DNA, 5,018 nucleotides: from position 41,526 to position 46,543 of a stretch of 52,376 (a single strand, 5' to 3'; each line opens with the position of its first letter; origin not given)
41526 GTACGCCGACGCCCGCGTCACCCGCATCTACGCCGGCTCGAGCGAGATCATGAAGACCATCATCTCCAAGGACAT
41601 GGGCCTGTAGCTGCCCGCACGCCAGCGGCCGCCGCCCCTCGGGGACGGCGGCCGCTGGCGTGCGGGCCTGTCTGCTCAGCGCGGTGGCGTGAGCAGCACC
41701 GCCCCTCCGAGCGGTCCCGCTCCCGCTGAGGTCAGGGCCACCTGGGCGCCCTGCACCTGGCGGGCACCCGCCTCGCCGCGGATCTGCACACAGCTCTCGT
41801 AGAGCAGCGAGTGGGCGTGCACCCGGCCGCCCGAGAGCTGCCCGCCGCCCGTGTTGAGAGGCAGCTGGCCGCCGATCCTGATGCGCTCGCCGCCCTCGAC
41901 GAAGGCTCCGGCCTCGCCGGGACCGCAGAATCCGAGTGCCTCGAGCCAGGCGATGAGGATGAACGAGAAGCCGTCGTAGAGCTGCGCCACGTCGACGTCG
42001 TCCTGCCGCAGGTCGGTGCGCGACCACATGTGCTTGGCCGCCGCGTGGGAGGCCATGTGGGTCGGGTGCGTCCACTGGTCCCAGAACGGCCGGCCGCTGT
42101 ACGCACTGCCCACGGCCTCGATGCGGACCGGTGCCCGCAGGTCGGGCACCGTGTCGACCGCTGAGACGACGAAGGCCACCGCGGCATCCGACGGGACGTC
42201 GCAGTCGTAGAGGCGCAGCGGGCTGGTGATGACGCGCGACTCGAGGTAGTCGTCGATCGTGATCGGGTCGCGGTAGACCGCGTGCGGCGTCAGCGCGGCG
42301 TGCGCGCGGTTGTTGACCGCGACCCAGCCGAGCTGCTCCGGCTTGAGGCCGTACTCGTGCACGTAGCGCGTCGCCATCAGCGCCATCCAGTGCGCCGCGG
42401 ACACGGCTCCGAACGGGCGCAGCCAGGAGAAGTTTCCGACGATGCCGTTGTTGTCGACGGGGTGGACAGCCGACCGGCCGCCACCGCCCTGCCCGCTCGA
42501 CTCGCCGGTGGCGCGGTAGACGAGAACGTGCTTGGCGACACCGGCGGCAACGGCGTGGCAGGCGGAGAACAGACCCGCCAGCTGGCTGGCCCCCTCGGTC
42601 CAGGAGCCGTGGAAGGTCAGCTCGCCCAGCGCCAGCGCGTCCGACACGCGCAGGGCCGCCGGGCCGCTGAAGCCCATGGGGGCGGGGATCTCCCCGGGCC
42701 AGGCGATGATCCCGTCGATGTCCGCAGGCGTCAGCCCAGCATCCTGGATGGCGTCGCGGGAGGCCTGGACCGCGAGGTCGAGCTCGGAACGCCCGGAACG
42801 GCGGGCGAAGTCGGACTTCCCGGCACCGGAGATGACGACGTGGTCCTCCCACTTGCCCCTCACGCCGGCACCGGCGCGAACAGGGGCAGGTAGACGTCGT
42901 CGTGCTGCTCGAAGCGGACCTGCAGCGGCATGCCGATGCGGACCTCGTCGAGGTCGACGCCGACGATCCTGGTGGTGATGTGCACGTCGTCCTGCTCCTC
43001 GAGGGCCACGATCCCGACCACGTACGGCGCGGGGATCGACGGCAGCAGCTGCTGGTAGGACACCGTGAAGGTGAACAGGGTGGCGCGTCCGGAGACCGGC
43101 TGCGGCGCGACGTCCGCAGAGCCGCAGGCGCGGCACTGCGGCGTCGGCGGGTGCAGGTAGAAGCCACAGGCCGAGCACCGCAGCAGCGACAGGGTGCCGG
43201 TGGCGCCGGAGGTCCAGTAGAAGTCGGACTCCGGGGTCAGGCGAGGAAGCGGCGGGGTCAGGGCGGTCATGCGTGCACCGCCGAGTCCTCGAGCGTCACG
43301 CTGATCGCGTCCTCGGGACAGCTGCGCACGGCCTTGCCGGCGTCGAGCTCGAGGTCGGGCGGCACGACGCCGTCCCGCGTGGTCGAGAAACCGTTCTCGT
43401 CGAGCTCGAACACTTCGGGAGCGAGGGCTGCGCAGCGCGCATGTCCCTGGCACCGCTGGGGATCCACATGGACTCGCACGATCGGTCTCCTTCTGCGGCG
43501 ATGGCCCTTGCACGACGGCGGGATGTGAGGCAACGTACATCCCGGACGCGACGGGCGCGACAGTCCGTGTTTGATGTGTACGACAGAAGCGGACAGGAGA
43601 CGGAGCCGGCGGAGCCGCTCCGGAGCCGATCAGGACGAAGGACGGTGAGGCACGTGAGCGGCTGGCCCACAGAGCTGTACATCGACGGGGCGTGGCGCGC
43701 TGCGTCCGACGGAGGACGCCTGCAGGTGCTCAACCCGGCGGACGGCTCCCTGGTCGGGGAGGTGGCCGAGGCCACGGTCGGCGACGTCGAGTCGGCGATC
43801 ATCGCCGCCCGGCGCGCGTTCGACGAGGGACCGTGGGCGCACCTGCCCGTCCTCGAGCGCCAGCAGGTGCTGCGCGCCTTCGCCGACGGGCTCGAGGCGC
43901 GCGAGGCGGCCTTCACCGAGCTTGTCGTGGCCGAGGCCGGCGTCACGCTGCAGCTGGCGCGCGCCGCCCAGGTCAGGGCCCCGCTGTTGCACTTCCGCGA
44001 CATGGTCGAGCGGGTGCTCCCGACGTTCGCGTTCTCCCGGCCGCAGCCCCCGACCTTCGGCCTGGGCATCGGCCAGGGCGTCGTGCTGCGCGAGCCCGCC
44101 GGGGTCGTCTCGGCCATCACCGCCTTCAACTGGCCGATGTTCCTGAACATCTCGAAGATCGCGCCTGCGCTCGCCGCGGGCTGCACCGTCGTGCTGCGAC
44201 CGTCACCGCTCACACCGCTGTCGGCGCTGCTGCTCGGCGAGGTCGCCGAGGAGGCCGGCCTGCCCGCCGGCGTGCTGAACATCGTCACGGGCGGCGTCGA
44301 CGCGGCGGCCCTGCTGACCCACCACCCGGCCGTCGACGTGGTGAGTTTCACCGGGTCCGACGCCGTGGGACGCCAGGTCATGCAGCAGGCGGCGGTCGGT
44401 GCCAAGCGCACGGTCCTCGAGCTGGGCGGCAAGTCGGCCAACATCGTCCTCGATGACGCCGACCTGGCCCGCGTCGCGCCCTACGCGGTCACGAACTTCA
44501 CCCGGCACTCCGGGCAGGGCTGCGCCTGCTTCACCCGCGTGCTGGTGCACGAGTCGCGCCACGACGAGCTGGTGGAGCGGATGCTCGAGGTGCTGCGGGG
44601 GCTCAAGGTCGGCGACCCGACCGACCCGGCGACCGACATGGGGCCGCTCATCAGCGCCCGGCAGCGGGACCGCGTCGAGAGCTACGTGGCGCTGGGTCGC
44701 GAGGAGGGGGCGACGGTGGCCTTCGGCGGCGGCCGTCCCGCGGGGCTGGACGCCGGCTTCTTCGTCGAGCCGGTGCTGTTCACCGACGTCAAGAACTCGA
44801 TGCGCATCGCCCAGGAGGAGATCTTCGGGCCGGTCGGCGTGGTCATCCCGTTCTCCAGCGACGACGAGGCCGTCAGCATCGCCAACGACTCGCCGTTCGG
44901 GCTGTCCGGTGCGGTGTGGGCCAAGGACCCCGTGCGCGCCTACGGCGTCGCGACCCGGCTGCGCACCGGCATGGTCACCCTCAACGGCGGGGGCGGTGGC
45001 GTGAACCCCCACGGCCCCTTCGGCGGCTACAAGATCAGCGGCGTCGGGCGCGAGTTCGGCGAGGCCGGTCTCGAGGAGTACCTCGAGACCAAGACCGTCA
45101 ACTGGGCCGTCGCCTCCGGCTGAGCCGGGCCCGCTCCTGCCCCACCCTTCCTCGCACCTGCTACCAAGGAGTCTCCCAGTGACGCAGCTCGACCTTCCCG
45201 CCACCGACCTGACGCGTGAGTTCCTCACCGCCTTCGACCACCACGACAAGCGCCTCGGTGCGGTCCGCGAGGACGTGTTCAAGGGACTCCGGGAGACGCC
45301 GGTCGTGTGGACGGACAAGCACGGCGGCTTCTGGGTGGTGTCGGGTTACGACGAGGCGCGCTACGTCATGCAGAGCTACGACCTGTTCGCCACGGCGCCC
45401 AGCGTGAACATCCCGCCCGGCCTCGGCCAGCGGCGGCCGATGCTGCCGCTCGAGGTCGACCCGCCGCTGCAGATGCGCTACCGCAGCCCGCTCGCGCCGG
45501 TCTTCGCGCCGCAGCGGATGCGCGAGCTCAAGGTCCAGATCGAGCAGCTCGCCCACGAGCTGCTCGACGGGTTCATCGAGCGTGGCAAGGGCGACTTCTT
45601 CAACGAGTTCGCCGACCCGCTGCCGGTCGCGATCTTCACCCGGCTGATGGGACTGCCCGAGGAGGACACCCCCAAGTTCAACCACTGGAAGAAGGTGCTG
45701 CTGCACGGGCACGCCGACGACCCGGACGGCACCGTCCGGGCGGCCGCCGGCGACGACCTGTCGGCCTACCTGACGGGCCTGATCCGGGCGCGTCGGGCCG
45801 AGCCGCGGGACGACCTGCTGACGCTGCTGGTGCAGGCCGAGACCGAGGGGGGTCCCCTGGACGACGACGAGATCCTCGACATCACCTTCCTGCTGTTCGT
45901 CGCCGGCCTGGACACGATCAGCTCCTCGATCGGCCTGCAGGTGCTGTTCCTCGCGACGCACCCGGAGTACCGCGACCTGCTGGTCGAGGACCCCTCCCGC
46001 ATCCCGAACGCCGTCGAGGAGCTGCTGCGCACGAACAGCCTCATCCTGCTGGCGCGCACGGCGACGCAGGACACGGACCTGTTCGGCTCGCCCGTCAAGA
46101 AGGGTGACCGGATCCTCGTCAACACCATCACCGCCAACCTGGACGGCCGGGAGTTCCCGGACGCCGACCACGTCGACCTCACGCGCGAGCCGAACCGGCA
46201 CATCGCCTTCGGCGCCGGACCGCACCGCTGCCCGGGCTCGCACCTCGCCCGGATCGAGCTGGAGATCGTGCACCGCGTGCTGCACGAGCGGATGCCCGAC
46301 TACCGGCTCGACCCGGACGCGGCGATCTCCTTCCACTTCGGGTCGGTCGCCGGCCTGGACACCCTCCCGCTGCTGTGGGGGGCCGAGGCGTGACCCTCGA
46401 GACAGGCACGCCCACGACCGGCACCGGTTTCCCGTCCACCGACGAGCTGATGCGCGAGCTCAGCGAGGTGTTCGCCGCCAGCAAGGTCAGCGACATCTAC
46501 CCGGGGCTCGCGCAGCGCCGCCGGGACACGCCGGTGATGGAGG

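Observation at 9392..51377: Island-wide family of 20-bp (GA)ACAG-N12-CTGT(TC)-like elements in promoter regions, suggesting one regulon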

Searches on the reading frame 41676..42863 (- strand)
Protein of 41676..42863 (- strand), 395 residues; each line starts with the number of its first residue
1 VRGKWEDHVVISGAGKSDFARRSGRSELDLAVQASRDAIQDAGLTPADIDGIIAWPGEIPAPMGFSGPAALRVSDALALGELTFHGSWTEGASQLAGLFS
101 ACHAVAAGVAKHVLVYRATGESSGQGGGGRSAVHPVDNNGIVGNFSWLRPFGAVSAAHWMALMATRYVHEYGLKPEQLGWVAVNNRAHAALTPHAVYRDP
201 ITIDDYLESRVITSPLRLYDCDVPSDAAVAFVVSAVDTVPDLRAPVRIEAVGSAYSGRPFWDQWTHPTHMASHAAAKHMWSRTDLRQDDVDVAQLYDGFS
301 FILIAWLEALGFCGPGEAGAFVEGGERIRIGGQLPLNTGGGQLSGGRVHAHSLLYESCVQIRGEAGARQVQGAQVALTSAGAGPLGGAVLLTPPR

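Call 14: search_protein_families(library=pfam, proteins=[window:41676-42863:-])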
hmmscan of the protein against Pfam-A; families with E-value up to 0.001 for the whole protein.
window:41676-42863:- (395 aa): 1 family
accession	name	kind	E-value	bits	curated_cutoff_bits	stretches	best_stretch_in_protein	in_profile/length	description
PF22691.2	Thiolase_C_1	-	4.5e-33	114.4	28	1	263-385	11-134/144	Thiolase C-terminal domain-like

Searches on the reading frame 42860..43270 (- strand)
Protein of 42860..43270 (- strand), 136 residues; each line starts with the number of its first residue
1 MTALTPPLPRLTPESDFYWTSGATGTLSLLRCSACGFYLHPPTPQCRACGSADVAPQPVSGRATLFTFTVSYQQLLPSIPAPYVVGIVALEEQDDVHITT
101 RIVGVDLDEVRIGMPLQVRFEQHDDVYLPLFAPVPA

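Call 14: search_protein_families(library=pfam, proteins=[window:42860-43270:-])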
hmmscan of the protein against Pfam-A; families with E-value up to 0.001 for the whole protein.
window:42860-43270:- (136 aa): 2 families
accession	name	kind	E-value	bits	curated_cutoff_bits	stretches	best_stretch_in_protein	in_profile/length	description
PF01796.24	OB_ChsH2_C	-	1.1e-17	64.1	27.1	1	57-121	2-65/65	ChsH2, C-terminal OB-fold domain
PF12172.15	zf-ChsH2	-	8.1e-07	29.2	23.2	1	19-54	1-36/37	ChsH2, rubredoxin-like zinc ribbon domain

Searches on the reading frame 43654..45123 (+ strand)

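Call 14: search_protein_families(library=pfam, proteins=[window:43654-45123:+])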
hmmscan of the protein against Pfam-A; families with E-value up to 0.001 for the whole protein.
window:43654-45123:+ (489 aa): 1 family
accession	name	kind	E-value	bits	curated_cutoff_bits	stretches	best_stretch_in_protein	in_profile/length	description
PF00171.27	Aldedh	-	2.3e-155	518.1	23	1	14-482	1-461/461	Aldehyde dehydrogenase family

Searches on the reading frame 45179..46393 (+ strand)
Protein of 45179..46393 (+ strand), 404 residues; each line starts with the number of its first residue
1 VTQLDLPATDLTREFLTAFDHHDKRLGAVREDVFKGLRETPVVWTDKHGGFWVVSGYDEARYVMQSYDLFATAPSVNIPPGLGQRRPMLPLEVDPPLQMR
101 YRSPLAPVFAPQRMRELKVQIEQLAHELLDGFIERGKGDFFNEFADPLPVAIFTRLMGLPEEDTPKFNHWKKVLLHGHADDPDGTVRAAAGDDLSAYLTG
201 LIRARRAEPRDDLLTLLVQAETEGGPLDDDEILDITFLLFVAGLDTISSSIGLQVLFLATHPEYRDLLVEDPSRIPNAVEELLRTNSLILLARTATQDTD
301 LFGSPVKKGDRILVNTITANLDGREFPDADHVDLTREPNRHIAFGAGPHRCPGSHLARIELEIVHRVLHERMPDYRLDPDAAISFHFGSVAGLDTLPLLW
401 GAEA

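Call 14: search_protein_families(library=pfam, proteins=[window:45179-46393:+])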
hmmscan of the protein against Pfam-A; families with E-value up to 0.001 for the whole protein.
window:45179-46393:+ (404 aa): 1 family
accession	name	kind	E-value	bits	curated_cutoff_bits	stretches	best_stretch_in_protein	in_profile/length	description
PF00067.27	p450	-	3.1e-23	82.7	22.8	1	193-364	215-424/462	Cytochrome P450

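Call 33: search_protein_families(library=ncbifam, proteins=[window:45179-46393:+], max_evalue=0.00001)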
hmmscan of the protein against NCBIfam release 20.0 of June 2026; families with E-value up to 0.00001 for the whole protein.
window:45179-46393:+ (404 aa): 9 families
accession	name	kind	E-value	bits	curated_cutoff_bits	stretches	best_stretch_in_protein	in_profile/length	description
NF045816.1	PentlenlactSyn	equivalog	6e-51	173.4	700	1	51-378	38-372/396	pentalenolactone synthase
TIGR04538.1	P450_cycloAA_1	subfamily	4.5e-39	134.4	500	1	32-381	13-375/395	cytochrome P450, cyclodipeptide synthase-associated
NF041177.1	Cyp119_Thmprot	equivalog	8.3e-31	107.1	680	1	49-371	18-339/368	cytochrome P450 Cyp119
NF041802.1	P450_SolI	exception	7.1e-28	97.2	850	1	33-372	35-395/424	solanimycin biosynthesis cytochrome P450 SolI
TIGR04515.1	P450_rel_GT_act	subfamily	1.1e-27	97.4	343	1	37-376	40-363/386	P450-derived glycosyltransferase activator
TIGR04458.1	CYP450_TxtE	equivalog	5e-18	64.9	500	1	94-378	88-381/403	4-nitrotryptophan synthase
NF051859.1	AlbFlvMonOxTrpSyn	equivalog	9.5e-13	47.5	700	1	195-378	220-430/457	bifunctional albaflavenone monooxygenase/terpene synthase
NF050147.1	aminopyruv_ApyO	equivalog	4.1e-11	42.2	525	1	100-386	90-406/444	RiPP biosynthesis cytochrome P450 ApyO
NF045812.1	PentlenOxigase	equivalog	4e-08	32.6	800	0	205-365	214-402/444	pentalenene oxygenase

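Call 54: search_solved_structures(query=window:45179-46393:+, max_evalue=1e-30)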
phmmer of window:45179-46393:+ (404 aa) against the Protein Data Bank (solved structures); distinct sequences matched with E-value up to 1e-30: 309 (the best 60 are shown).
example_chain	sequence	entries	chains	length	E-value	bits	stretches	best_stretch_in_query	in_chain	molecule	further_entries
1t85_A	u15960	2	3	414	9.3e-66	225.8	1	24-401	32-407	Cytochrome P450-cam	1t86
4l4c_A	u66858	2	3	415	1.6e-65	225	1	24-401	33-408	Camphor 5-monooxygenase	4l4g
2zuj_A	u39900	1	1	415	2.4e-65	224.5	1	24-401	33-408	Camphor 5-monooxygenase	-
4kky_X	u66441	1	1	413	4.2e-65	223.6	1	24-401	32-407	Camphor 5-monooxygenase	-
4jws_A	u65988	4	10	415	4.4e-65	223.6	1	24-401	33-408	Camphor 5-monooxygenase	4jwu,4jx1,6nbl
4ek1_A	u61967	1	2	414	5.2e-65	223.3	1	26-401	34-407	Camphor 5-monooxygenase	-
2zuh_A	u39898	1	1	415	1.2e-64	222.2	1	24-401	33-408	Camphor 5-monooxygenase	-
4l49_A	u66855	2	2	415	1.2e-64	222.1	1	24-401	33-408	Camphor 5-monooxygenase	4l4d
4l4b_A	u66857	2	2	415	1.4e-64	221.9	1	24-401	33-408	Camphor 5-monooxygenase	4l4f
25bv_A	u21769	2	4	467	1.7e-64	221.7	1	24-401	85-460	Camphor 5-monooxygenase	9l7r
4l4a_A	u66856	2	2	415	2e-64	221.4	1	24-401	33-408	Camphor 5-monooxygenase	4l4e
5ik1_A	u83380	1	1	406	2.2e-64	221.3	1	24-401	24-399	Camphor 5-monooxygenase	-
5wk7_A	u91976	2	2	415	2.2e-64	221.3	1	24-401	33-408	Camphor 5-monooxygenase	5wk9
2zui_A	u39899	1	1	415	2.3e-64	221.3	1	24-401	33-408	Camphor 5-monooxygenase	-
1gjm_A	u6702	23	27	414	2.3e-64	221.2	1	24-401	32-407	CYTOCHROME P450-CAM | Cytochrome P450CAM | CYTOCHROME P450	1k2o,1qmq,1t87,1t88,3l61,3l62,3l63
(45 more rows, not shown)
